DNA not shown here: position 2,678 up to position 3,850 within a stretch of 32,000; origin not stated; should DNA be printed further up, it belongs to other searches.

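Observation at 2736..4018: Riboswitch-controlled EamA/DMT transporter cassette inserted between terL and portal of a prophage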

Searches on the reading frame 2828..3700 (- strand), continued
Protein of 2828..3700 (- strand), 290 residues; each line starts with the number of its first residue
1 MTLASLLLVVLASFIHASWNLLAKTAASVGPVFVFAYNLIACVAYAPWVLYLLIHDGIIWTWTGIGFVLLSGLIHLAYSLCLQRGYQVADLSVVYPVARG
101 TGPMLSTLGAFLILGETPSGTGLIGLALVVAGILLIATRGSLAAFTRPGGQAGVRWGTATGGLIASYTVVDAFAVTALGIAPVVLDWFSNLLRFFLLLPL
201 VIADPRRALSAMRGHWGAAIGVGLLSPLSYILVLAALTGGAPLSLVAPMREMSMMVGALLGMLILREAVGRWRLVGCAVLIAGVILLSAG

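Call 77: find_encoding_contigs(protein=P0111, flank=2500, max_places=1)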
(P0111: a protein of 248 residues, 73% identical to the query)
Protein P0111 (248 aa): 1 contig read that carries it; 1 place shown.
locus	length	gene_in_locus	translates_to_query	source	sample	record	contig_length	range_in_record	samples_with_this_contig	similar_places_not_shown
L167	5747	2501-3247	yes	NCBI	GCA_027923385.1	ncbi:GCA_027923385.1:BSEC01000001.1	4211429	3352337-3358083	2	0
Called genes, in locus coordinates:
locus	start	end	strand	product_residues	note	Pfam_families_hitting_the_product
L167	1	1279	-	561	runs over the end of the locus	PF00239:Resolvase, PF07508:Recombinase, PF13408:Zn_ribbon_recom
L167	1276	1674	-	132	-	PF25212:HVO_A0114, PF09339:HTH_IclR (weak), PF12802:MarR_2 (weak), PF12840:HTH_20 (weak), PF13412:HTH_24 (faint)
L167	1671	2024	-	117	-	PF20126:TumE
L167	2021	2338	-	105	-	-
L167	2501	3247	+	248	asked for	PF01925:TauE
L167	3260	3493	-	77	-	PF10038:DUF2274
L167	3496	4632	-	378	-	PF03743:TrbI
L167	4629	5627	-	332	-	PF03524:CagX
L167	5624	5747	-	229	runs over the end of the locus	PF04335:VirB8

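Call 91: list_cluster_members(proteins=[window:2831-3700:-])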
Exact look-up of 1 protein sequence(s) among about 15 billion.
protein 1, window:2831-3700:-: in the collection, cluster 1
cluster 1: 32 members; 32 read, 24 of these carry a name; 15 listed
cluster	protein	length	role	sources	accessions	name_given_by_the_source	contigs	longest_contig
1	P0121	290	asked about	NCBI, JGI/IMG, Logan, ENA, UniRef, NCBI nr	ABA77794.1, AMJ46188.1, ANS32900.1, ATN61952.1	EamA family transporter [Rhodobacter sphaeroides] | EamA-like transporter family. | Transporter, DMT superfamily n=1 Tax=Cereibacter sphaeroides (strain ATCC 17023 / DSM 158 ...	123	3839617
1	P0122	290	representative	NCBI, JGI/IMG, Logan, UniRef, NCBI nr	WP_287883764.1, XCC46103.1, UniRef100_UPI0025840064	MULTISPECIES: DMT family transporter [Paracoccus] | uncharacterized membrane protein | DMT family transporter n=1 Tax=Paracoccus TaxID=265 RepID=UPI0025840064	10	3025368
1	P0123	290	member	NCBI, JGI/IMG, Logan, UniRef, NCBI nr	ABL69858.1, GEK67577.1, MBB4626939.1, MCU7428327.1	DMT family transporter [Paracoccus denitrificans] | uncharacterized membrane protein | EamA domain-containing protein n=1 Tax=Paracoccus denitrificans (strain Pd 1222) ...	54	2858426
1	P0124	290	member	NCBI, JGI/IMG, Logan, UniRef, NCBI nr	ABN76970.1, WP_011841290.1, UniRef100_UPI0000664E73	EamA family transporter [Cereibacter sphaeroides] | drug/metabolite transporter (DMT)-like permease | EamA family transporter n=1 Tax=Cereibacter sphaeroides TaxID=1063 RepID=UPI0000664E73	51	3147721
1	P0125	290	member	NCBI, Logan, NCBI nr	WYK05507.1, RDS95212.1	DMT family transporter [Cereibacter sphaeroides f. sp. denitrificans] | multidrug DMT transporter permease [Cereibacter sphaeroides f. sp. denitrificans]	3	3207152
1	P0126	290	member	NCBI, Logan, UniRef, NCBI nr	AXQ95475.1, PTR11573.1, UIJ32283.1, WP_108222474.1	DMT family transporter [Cereibacter azotoformans] | Putative membrane protein n=1 Tax=Cereibacter azotoformans TaxID=43057 ...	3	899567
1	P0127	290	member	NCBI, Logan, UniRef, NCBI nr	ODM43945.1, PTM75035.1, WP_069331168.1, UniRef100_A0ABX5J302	DMT family transporter [Cereibacter johrii] | EamA-like transporter family protein n=1 Tax=Cereibacter johrii TaxID=445629 ...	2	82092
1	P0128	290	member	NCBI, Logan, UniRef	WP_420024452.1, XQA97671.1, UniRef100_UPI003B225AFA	EamA family transporter (plasmid) [Cereibacter azotoformans] | DMT family transporter n=1 Tax=Cereibacter azotoformans TaxID=43057 RepID=UPI003B225AFA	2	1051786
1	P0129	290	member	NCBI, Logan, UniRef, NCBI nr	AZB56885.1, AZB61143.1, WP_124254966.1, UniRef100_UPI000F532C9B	multidrug DMT transporter permease [Cereibacter sphaeroides] | EamA family transporter n=1 Tax=Cereibacter sphaeroides TaxID=1063 RepID=UPI000F532C9B | EamA family transporter [Cereibacter sphaeroides]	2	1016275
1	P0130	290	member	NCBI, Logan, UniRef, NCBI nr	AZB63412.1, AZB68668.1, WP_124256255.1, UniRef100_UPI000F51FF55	multidrug DMT transporter permease [Cereibacter sphaeroides] | DMT family transporter n=1 Tax=Cereibacter sphaeroides TaxID=1063 RepID=UPI000F51FF55 | DMT family transporter [Cereibacter sphaeroides]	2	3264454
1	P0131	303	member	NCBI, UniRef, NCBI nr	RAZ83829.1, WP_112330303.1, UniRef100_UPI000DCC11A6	DMT family transporter [Cereibacter johrii] | DMT family transporter n=1 Tax=Cereibacter johrii TaxID=445629 RepID=UPI000DCC11A6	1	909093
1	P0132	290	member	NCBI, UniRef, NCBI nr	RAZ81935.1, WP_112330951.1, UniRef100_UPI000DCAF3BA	EamA family transporter [Cereibacter johrii] | EamA family transporter n=1 Tax=Cereibacter johrii TaxID=445629 RepID=UPI000DCAF3BA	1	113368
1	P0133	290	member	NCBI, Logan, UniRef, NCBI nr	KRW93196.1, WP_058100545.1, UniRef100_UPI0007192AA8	DMT family transporter [Paracoccus sp. MKU1] | DMT family transporter n=1 Tax=Paracoccus sp. MKU1 TaxID=1745182 RepID=UPI0007192AA8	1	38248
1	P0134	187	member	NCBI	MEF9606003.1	EamA family transporter, partial [Paracoccus sp. PXZ]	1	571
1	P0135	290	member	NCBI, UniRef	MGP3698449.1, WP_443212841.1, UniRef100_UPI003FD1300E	EamA family transporter [Rhodobacter sp. NSM] | EamA family transporter n=1 Tax=Rhodobacter sp. NSM TaxID=3457501 RepID=UPI003FD1300E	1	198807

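Call 92: find_encoding_contigs(protein=P0124, flank=5000, max_places=2)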
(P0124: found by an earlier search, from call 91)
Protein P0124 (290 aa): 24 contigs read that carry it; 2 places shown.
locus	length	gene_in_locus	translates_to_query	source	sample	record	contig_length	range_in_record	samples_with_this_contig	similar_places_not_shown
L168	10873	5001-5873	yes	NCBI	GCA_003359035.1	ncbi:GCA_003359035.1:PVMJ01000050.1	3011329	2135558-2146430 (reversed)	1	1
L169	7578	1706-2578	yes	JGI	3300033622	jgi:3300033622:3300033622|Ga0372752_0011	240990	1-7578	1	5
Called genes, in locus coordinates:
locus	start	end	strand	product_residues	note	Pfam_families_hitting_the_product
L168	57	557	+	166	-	-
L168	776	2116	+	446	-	PF00753:Lactamase_B (faint)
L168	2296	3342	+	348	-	PF13384:HTH_23 (faint), PF13518:HTH_28, PF13551:HTH_29 (weak), PF13565:HTH_32, PF00665:rve, PF13683:rve_3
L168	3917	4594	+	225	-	PF07007:LprI (weak)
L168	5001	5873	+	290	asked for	PF00892:EamA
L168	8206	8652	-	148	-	-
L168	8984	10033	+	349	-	PF00195:Chal_sti_synt_N, PF08392:FAE1_CUT1_RppA, PF08545:ACP_syn_III (weak), PF02797:Chal_sti_synt_C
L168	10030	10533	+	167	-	PF04140:ICMT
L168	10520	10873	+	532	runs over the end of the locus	PF07690:MFS_1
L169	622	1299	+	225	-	PF07007:LprI (weak)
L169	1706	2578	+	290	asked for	PF00892:EamA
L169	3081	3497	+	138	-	-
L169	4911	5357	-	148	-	-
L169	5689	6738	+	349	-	PF00195:Chal_sti_synt_N, PF08392:FAE1_CUT1_RppA, PF08545:ACP_syn_III (weak), PF02797:Chal_sti_synt_C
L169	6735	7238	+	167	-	PF04140:ICMT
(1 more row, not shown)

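Call 93: find_encoding_contigs(protein=P0130, flank=5000, max_places=2)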
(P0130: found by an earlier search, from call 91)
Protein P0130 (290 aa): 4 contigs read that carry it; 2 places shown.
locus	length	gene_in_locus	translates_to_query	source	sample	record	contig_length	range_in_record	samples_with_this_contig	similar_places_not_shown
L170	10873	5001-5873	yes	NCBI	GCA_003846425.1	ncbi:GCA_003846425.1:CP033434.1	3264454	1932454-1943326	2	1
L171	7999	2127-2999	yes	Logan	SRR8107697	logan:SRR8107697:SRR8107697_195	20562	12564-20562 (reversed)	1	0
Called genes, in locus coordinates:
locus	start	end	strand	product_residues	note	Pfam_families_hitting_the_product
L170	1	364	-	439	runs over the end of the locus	PF00672:HAMP (weak), PF00512:HisKA, PF02518:HATPase_c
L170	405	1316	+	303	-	PF00753:Lactamase_B, PF17778:WHD_BLACT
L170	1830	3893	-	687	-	PF02743:dCache_1 (faint), PF00015:MCPsignal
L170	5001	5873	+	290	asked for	PF00892:EamA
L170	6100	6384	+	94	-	-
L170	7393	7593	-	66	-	-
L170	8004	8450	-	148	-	-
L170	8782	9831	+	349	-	PF00195:Chal_sti_synt_N, PF08392:FAE1_CUT1_RppA, PF08541:ACP_syn_III_C (faint), PF08545:ACP_syn_III (weak), PF02797:Chal_sti_synt_C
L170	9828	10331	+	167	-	PF04191:PEMT (faint), PF04140:ICMT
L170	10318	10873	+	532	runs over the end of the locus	PF07690:MFS_1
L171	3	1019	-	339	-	?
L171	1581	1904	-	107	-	PF13007:LZ_Tnp_IS66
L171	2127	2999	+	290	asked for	PF00892:EamA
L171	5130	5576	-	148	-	-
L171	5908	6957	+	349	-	PF00195:Chal_sti_synt_N, PF08392:FAE1_CUT1_RppA, PF08541:ACP_syn_III_C (faint), PF08545:ACP_syn_III (weak), PF02797:Chal_sti_synt_C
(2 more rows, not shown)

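Call 94: find_encoding_contigs(protein=P0129, flank=5000, max_places=2)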
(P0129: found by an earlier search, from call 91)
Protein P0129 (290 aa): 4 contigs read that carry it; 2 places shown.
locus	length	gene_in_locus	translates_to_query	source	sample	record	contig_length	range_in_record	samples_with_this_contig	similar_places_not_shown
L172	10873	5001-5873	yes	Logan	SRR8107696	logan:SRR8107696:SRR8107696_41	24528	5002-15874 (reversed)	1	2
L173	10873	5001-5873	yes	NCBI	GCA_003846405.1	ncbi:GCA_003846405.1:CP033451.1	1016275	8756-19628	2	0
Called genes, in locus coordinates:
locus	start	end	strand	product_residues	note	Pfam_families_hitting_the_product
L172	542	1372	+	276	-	PF00933:Glyco_hydro_3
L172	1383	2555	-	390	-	PF00024:PAN_1 (faint), PF08276:PAN_2 (faint), PF14295:PAN_4 (weak)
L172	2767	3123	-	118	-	-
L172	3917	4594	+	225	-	PF07007:LprI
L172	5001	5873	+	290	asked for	PF00892:EamA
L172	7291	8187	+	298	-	PF09832:DUF2059 (weak)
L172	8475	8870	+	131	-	PF00829:Ribosomal_L21p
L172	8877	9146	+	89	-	PF01016:Ribosomal_L27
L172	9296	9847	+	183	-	PF13302:Acetyltransf_3, PF00583:Acetyltransf_1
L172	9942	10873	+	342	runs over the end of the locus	PF01018:GTP1_OBG, PF01926:MMR_HSR1, PF02421:FeoB_N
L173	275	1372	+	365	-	PF00933:Glyco_hydro_3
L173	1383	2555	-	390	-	PF00024:PAN_1 (faint), PF08276:PAN_2 (faint), PF14295:PAN_4 (weak)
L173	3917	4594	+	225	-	PF07007:LprI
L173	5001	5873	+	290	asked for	PF00892:EamA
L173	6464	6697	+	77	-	-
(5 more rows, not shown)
